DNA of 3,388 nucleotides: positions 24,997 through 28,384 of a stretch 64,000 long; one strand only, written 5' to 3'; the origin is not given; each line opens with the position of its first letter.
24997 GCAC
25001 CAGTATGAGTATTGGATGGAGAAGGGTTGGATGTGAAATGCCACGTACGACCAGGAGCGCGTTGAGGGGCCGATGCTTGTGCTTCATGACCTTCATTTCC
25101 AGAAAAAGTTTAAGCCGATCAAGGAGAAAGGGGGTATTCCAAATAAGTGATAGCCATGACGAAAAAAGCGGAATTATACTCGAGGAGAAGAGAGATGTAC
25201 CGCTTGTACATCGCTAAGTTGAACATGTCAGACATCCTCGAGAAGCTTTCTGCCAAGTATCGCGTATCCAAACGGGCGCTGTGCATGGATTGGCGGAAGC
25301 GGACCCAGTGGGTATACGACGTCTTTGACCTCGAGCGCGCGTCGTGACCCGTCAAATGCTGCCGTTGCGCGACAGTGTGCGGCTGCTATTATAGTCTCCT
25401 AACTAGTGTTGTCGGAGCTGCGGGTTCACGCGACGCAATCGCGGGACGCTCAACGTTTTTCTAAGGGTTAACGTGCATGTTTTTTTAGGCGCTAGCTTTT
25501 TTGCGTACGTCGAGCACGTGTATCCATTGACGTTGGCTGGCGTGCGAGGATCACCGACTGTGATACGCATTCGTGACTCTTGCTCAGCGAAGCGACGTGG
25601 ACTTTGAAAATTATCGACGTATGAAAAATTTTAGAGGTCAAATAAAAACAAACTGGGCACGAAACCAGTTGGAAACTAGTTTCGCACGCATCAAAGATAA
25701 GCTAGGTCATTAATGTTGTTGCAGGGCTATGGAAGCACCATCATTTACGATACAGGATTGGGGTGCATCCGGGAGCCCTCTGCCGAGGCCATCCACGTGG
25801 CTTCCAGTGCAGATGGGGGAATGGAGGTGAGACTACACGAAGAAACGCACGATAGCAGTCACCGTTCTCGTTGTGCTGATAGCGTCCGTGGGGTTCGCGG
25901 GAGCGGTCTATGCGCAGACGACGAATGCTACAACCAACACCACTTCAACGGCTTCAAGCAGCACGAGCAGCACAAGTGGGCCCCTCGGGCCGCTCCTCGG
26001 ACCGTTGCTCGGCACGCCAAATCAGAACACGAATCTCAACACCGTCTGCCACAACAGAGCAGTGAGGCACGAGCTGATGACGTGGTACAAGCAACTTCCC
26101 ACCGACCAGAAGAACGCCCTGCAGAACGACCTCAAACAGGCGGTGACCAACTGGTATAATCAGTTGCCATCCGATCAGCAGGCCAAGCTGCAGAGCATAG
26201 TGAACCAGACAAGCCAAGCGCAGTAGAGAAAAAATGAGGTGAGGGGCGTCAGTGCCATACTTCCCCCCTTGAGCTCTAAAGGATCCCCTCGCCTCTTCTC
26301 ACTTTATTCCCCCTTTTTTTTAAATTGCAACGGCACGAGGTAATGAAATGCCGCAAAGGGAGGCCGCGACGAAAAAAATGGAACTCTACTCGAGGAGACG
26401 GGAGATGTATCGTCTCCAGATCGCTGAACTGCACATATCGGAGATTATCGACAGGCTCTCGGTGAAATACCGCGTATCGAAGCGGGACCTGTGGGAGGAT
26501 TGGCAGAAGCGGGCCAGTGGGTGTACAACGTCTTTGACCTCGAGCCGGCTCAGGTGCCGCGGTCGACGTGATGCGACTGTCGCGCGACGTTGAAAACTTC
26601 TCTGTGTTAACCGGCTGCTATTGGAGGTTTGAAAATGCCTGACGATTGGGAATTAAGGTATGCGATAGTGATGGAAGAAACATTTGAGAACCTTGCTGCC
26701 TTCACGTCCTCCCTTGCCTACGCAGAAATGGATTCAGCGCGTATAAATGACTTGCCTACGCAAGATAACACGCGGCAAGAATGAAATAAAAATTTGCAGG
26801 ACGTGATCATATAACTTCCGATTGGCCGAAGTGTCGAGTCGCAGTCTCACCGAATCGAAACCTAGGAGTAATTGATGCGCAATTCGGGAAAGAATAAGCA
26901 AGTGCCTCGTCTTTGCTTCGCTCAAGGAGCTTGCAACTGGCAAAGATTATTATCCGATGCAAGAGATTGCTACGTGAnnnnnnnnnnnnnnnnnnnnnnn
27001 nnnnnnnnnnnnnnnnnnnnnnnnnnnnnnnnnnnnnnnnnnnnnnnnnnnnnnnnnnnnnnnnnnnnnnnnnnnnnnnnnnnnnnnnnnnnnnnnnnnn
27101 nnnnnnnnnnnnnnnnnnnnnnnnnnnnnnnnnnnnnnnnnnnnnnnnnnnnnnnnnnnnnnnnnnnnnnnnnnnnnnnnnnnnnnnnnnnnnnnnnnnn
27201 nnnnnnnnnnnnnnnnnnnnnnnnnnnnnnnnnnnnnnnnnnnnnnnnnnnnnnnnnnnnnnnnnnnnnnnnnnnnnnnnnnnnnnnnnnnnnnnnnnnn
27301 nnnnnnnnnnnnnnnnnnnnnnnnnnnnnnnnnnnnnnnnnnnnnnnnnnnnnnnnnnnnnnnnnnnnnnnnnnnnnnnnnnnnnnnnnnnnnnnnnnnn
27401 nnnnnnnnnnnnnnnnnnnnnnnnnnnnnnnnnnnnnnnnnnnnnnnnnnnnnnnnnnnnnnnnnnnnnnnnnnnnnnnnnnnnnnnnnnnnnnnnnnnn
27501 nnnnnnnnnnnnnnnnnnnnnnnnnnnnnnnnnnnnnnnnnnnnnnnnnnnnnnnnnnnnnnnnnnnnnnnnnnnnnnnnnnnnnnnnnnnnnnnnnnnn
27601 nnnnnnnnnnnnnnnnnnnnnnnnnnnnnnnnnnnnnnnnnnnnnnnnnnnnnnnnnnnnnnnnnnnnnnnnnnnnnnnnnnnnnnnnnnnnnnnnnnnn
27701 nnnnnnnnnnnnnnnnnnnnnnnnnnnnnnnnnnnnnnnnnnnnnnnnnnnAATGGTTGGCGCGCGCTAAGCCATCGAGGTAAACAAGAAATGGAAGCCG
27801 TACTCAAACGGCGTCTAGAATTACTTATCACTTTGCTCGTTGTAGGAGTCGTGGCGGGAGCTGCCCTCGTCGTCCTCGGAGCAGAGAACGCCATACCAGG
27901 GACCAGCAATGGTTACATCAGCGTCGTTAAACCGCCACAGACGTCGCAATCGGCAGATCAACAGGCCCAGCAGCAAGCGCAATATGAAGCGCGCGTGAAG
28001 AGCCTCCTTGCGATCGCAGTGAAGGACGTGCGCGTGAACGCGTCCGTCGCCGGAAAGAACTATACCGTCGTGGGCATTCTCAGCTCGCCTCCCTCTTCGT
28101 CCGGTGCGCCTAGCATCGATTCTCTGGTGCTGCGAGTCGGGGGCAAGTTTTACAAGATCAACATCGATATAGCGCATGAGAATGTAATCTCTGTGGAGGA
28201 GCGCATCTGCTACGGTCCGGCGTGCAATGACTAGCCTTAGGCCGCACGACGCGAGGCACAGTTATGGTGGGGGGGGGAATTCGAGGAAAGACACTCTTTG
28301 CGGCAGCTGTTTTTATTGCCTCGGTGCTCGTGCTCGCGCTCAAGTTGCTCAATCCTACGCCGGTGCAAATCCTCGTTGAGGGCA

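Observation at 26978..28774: Extracytoplasmic Lon-like S16 protease lipoprotein sitting next to a membrane-tethered wHTH regulator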

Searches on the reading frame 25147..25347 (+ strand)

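Call 7: search_protein_families(library=pfam, max_evalue=1, proteins=[window:25147-25347:+])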
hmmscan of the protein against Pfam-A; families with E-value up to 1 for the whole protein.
window:25147-25347:+ (66 aa): 2 families
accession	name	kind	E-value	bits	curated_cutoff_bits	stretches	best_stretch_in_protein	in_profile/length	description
PF09007.17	EBP50_C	-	0.041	15.3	25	1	23-53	91-122/128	EBP50, C-terminal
PF10034.15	Dpy19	-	0.11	11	27.2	1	7-63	553-612/653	Q-cell neuroblast polarisation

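Call 83: search_protein_families(library=phrogs, max_evalue=0.01, proteins=[window:25147-25347:+])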
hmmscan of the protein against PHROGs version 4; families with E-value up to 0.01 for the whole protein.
window:25147-25347:+ (66 aa): 0 families

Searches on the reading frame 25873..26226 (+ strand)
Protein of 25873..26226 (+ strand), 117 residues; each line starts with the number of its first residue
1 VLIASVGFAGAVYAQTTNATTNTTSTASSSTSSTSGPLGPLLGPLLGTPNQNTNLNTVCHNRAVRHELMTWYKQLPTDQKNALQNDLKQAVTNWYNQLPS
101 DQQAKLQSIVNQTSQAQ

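Call 7: search_protein_families(library=pfam, max_evalue=1, proteins=[window:25873-26226:+])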
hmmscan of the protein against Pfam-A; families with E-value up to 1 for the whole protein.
window:25873-26226:+ (117 aa): 2 families
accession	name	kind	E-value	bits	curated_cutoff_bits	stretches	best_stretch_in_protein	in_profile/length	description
PF16469.10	NPA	-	0.015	16.4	27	1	62-109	33-82/123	Nematode polyprotein allergen ABA-1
PF11592.13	AvrPto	-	0.023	15.1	27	1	62-107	9-53/105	Central core of the bacterial effector protein AvrPto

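Call 83: search_protein_families(library=phrogs, max_evalue=0.01, proteins=[window:25873-26226:+])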
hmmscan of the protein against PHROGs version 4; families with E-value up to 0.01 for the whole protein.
window:25873-26226:+ (117 aa): 0 families

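Call 106: search_solved_structures(query=A13, max_evalue=10)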
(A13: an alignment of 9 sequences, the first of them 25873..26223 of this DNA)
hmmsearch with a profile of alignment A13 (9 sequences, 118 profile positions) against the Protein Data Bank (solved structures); distinct sequences matched with E-value up to 10: 14.
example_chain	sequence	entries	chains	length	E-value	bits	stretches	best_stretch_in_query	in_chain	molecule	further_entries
7y6k_E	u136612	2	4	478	0.1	16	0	45-79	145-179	Bispecific anitybody (scFv and light chain of the antibody)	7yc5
9gv6_D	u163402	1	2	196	0.12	15.9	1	52-104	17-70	TCR alpha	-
6avg_C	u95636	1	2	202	0.13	15.7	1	52-105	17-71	T-cell receptor alpha variable 4,TCR alpha chain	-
7ndq_DDD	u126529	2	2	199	0.14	15.7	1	52-105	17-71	TCR Gag:02-alpha,TCR Gag:02-alpha,TCR Gag:02-alpha | T cell receptor alpha variable 4,T cell receptor alpha joining 23,M1-specific T cell recep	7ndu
6uln_D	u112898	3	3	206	0.14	15.7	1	52-105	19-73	TCR-V-alpha-4*01 | TCR-V-alpha 4*01 | TCR9a alpha chain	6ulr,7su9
7rk7_D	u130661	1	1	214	0.14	15.6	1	52-105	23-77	TIL1383i (h3T) T cell receptor alpha chain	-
7t2c_D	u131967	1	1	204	0.15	15.6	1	52-105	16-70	T cell receptor, B5, alpha chain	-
6avf_A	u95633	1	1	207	0.15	15.6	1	52-105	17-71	T-cell receptor alpha variable 4,TCR alpha chain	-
6at6_A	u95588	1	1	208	0.15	15.6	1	52-105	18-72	T-cell receptor alpha variable 4, T-cell receptor, sp3.4 alpha chain chimera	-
7sg1_D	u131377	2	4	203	0.15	15.6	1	52-105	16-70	T-cell receptor, xpa5, alpha chain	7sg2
7rrg_D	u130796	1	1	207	0.15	15.6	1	52-105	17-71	T cell receptor, alpha chain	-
4ozi_E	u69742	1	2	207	0.15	15.5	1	52-105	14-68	T-cell receptor, s2, alpha chain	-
1r5e_A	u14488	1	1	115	0.73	13.3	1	62-108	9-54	avirulence protein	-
2qkw_A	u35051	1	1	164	0.87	13.1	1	58-108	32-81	Avirulence protein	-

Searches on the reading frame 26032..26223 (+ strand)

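Call 107: search_protein_families(library=pfam, max_evalue=10, proteins=[window:26032-26223:+])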
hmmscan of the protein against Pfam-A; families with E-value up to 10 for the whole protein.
seq(64 aa): 7 families
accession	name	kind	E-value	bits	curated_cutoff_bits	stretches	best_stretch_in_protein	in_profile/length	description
PF16469.10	NPA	-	0.0046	18.1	27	1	10-57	35-83/123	Nematode polyprotein allergen ABA-1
PF11592.13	AvrPto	-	0.0052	17.2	27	1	9-54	9-53/105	Central core of the bacterial effector protein AvrPto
PF18363.6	PI_PP_I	-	0.029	15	28.5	1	16-60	37-86/94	Phosphoinositide phosphatase insertion domain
PF15174.11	PRNT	-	0.071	13.6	27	1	40-51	30-41/51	Prion-related protein testis-specific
PF17363.7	DUF5388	-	0.081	13.8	26.1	1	31-58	30-57/64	Family of unknown function (DUF5388)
PF13801.11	Metal_resist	-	0.1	13.2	29.2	1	42-62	39-59/125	Heavy-metal resistance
PF01217.26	Clat_adaptor_s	-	0.11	12.9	22.5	1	6-41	7-42/142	Clathrin adaptor complex small chain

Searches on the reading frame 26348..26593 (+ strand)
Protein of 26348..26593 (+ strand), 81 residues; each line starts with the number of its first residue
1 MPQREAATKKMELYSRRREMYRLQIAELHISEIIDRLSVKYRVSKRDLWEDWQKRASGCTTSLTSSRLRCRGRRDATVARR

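Call 7: search_protein_families(library=pfam, max_evalue=1, proteins=[window:26348-26593:+])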
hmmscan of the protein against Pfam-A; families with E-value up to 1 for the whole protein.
window:26348-26593:+ (81 aa): 0 families

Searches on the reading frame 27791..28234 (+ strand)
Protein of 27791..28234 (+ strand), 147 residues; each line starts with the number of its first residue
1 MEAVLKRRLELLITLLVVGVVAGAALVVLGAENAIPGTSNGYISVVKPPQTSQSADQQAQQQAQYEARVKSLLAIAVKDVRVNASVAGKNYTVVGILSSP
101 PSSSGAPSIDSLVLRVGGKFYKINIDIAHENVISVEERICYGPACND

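Call 7: search_protein_families(library=pfam, max_evalue=1, proteins=[window:27791-28234:+])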
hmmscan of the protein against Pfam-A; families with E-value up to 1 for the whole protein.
window:27791-28234:+ (147 aa): 1 family
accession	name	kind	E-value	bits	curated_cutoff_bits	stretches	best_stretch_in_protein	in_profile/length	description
PF12704.14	MacB_PCD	-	0.22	12.2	27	1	28-105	80-162/207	MacB-like periplasmic core domain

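Call 8: search_protein_families(library=ncbifam, max_evalue=1, proteins=[window:27791-28234:+])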
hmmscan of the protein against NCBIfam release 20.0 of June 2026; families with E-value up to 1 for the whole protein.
window:27791-28234:+ (147 aa): 2 families
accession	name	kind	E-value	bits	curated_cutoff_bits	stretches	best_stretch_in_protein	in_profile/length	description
NF040670.1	wall_bind_EntA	exception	0.021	14.2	560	1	41-105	143-208/291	cell wall-binding protein EntA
NF033617.1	RND_permease_2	subfamily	0.029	12.3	1250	1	3-126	518-641/1009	multidrug efflux RND transporter permease subunit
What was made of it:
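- Checked: (2) Single-TM protein, 27791-28234, 147 aa. No Pfam or NCBIfam family matches (calls 7, 8).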

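Call 21: find_homologous_proteins(query=window:27791-28231:+, max_evalue=0.01)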
Query window:27791-28231:+ (147 aa): 28 proteins with E <= 0.01 among 379 candidates.
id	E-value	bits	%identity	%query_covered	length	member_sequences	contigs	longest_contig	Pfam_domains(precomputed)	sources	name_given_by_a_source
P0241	2.9e-84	297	99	100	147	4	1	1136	-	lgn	-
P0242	7.8e-76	270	88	100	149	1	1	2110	-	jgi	jgi:hypothetical protein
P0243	6.6e-69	248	84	100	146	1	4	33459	-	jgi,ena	jgi:glutathione S-transferase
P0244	2.8e-68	246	85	100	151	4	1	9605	-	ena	-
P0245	3.2e-67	242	82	100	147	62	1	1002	-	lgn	-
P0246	1.0e-66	241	82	100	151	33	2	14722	-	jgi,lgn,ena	jgi:hypothetical protein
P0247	2.5e-66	239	81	100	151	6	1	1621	-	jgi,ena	-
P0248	8.1e-66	238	81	100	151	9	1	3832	-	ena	-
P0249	1.1e-65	237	81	100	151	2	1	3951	-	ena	-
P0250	2.4e-65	236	82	100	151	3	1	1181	-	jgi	-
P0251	6.0e-61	222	77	100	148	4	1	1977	-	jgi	-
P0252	1.6e-60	221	74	100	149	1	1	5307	-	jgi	jgi:hypothetical protein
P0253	2.5e-59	217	77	100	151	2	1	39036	-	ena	-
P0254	6.5e-56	206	68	99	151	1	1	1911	-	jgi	jgi:hypothetical protein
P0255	7.9e-56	205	74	100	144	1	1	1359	-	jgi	jgi:hypothetical protein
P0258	2.6e-53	197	61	99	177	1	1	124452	-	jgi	jgi:hypothetical protein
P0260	7.1e-53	196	58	99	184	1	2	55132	-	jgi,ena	-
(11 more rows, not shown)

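Call 22: find_encoding_contigs(protein=P0258, flank=6000, max_places=2)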
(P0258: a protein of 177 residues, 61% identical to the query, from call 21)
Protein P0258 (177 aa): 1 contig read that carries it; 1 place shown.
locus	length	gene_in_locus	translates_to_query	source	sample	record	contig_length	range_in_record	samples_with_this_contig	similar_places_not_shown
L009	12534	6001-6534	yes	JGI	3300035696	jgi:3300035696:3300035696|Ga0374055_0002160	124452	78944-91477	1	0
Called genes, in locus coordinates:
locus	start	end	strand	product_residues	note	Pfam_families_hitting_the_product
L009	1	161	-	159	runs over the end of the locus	PF06902:Fer4_19 (weak)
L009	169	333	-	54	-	-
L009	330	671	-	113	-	PF01569:PAP2, PF14378:PAP2_3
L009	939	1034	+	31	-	-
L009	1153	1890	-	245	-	PF02596:DUF169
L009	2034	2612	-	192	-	PF05724:TPMT, PF13489:Methyltransf_23, PF03848:TehB, PF05175:MTS, PF13649:Methyltransf_25, PF13847:Methyltransf_31, PF08241:Methyltransf_11, PF08242:Methyltransf_12, +3 more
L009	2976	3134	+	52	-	PF03358:FMN_red (weak)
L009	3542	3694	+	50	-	-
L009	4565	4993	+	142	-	-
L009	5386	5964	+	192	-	PF05362:Lon_C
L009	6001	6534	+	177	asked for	-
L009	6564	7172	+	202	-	PF01978:TrmB (weak), PF24034:DUF7343, PF09339:HTH_IclR (weak), PF12802:MarR_2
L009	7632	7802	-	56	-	-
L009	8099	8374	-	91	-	PF02663:FmdE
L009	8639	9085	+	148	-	PF12675:DUF3795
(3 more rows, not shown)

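Call 23: find_encoding_contigs(protein=P0260, flank=6000, max_places=2)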
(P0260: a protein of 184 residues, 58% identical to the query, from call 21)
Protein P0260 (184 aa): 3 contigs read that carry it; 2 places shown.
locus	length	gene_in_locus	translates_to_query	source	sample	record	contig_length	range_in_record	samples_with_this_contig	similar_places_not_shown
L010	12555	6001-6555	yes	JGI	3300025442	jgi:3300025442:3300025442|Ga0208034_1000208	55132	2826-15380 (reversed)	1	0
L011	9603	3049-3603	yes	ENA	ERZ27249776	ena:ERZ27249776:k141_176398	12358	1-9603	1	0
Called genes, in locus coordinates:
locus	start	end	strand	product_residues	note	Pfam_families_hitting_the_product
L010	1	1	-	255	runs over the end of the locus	PF14378:PAP2_3 (weak), PF01569:PAP2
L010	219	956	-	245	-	PF02596:DUF169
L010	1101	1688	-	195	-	PF05724:TPMT, PF01209:Ubie_methyltran (weak), PF03848:TehB, PF13489:Methyltransf_23, PF13847:Methyltransf_31, PF08241:Methyltransf_11, PF08242:Methyltransf_12, PF13649:Methyltransf_25, +1 more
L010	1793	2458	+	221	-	PF02525:Flavodoxin_2, PF03358:FMN_red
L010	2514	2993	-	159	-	-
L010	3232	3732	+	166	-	-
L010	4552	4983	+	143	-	-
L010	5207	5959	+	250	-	PF05362:Lon_C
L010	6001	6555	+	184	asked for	-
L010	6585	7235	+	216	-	PF01978:TrmB (weak), PF24034:DUF7343, PF09339:HTH_IclR (weak), PF12802:MarR_2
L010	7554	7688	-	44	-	-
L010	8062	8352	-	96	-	PF01258:zf-dskA_traR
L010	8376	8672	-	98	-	PF02663:FmdE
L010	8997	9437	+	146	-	PF12675:DUF3795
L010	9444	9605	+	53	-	-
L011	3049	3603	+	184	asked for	-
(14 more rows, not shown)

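Call 39: predict_structure(alignment_id=A4)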
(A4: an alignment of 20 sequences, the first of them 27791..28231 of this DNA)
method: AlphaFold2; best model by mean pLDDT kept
length: 147 residues; sequences in the alignment: 20
mean_pLDDT: 71.7   pTM: 0.54
mean pLDDT of the five models: 71.7, 70.2, 69.7, 69.6, 68.7
residues with pLDDT >= 90: 16; 70-90: 78; 50-70: 26; < 50: 27
segments of 3 or more residues with pLDDT < 50: 30-49, 101-105
pLDDT, mean of each block of 10 residues (from residue 1): 69 79 62 41 42 70 80 91 88 76 57 86 88 85 56
secondary structure, 60 per line:
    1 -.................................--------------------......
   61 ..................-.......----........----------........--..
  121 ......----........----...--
elements in order: H2-34 H55-78 H80-86 E91-98 E109-116 E119-126 E131-138
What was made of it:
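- Checked: The AF2 model shows a TM helix at residues 2-34 and an alpha+beta ectodomain (call 39).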

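Call 43: fold_search(model_id=the predicted structure, library=pdb)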
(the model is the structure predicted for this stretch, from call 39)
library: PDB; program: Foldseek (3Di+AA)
matches with E <= 10: 633; with E <= 0.001: 0
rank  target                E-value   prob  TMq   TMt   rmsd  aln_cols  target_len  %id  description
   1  1oac_A                1.7e-01  0.99  0.37  0.08   2.8        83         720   16  CRYSTAL STRUCTURE OF A QUINOENZYME: COPPER AMINE OXIDASE OF ESCHERICHIA COLI AT 2 ANGSTROEMS RESOLUTION (released 1996-04-03)
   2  1qaf_A                2.0e-01  0.98  0.37  0.08   3.1        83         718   17  THE ACTIVE SITE BASE CONTROLS COFACTOR REACTIVITY IN ESCHERICHIA COLI AMINE OXIDASE : X-RAY CRYSTALLOGRAPHIC STUDIES W (released 1999-08-23)
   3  7wis_A                2.0e-01  0.80  0.31  0.09   5.2        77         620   12  Catalytic intermediate structure of N381A mutant of copper amine oxidase from Arthrobacter globiformis (released 2022-11-16)
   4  6b12_B                2.1e-01  0.90  0.27  0.26   4.0        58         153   16  Structure of Tne2 in complex with Tni2 (released 2017-12-20)
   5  7wnp                  2.3e-01  0.82  0.34  0.10   3.7        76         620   12  Crystallographic structure of copper amine oxidase from Arthrobacter glibiformis at pD 7.4 determined by both X-ray and  (released 2022-04-20)
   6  1oac_B                2.4e-01  0.99  0.39  0.09   2.5        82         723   11  CRYSTAL STRUCTURE OF A QUINOENZYME: COPPER AMINE OXIDASE OF ESCHERICHIA COLI AT 2 ANGSTROEMS RESOLUTION (released 1996-04-03)
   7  1ksi_A                2.4e-01  0.96  0.39  0.10   3.8        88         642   14  CRYSTAL STRUCTURE OF A EUKARYOTIC (PEA SEEDLING) COPPER-CONTAINING AMINE OXIDASE AT 2.2A RESOLUTION (released 1997-12-24)
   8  2cwt_A                2.4e-01  0.77  0.31  0.09   5.1        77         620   13  Catalytic base deletion in copper amine oxidase from arthrobacter globiformis (released 2006-05-02)
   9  1spu_B                2.7e-01  0.99  0.40  0.09   2.0        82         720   12  STRUCTURE OF OXIDOREDUCTASE (released 1997-03-12)
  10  1qak_B                2.9e-01  0.97  0.37  0.08   3.1        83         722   17  THE ACTIVE SITE BASE CONTROLS COFACTOR REACTIVITY IN ESCHERICHIA COLI AMINE OXIDASE : X-RAY CRYSTALLOGRAPHIC STUDIES W (released 1999-08-24)
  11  8pxe_A                3.1e-01  0.63  0.29  0.46   6.7        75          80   13  Crystal structure of the N-terminal dimerisation domain of Hh1141 (released 2024-08-07)
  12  7zhm_C                3.1e-01  0.25  0.19  0.28  11.3        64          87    8  Salmonella enterica Rhs1 C-terminal toxin TreTu complex with TriTu immunity protein (released 2022-11-23)
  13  9v86_C                3.3e-01  0.44  0.24  0.10   4.0        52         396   15  Cryo-EM structure of KICSTOR CCC complex (state 3) (released 2025-11-12)
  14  1qaf_B                3.5e-01  0.96  0.37  0.08   3.1        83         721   17  THE ACTIVE SITE BASE CONTROLS COFACTOR REACTIVITY IN ESCHERICHIA COLI AMINE OXIDASE : X-RAY CRYSTALLOGRAPHIC STUDIES W (released 1999-08-23)
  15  1qak_A                3.5e-01  0.95  0.37  0.08   3.1        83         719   17  THE ACTIVE SITE BASE CONTROLS COFACTOR REACTIVITY IN ESCHERICHIA COLI AMINE OXIDASE : X-RAY CRYSTALLOGRAPHIC STUDIES W (released 1999-08-24)
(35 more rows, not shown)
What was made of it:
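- Tried and rejected: The best Foldseek hit is E=0.17, to amine-oxidase N-domains and NTF2-like folds (call 43).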

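Call 79: search_solved_structures(query=A10, max_evalue=10)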
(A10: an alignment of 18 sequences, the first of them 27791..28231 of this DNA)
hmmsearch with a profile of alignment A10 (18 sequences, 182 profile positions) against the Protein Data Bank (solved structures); distinct sequences matched with E-value up to 10: 11.
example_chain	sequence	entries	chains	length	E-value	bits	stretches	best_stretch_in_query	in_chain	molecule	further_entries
9x91_A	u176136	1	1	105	0.024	17.4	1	120-172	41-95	Inhibitor of Type II CRISPR-Cas system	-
2aus_C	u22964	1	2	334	0.21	14.3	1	86-139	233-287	pseudouridine synthase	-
8oyv_A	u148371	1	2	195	0.27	14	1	41-101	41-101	De novo designed soluble Claudin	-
3b77_A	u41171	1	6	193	0.52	13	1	122-177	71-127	Uncharacterized protein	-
3hjw_A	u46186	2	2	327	1.1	11.9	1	88-137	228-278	Pseudouridine synthase Cbf5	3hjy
3mqk_A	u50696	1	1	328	1.1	11.9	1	88-137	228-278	tRNA pseudouridine synthase B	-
2ey4_A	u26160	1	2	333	1.2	11.9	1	88-137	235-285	Probable tRNA pseudouridine synthase B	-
2rfk_A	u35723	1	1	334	1.2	11.9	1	88-137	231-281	Probable tRNA pseudouridine synthase B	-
3lwo_A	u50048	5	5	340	1.2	11.8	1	88-137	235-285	Pseudouridine synthase Cbf5 | Probable tRNA pseudouridine synthase B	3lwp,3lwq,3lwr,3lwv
2hvy_A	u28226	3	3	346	1.2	11.8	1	88-137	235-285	Probable tRNA pseudouridine synthase B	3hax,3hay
6u8y_X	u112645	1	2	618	1.6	11.4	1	10-32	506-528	NADH dehydrogenase subunit M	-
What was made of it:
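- Tried and rejected: A PDB profile search gives nothing (call 79).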

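Call 83: search_protein_families(library=phrogs, max_evalue=0.01, proteins=[window:27791-28231:+])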
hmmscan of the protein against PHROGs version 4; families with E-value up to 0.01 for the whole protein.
window:27791-28231:+ (147 aa): 0 families
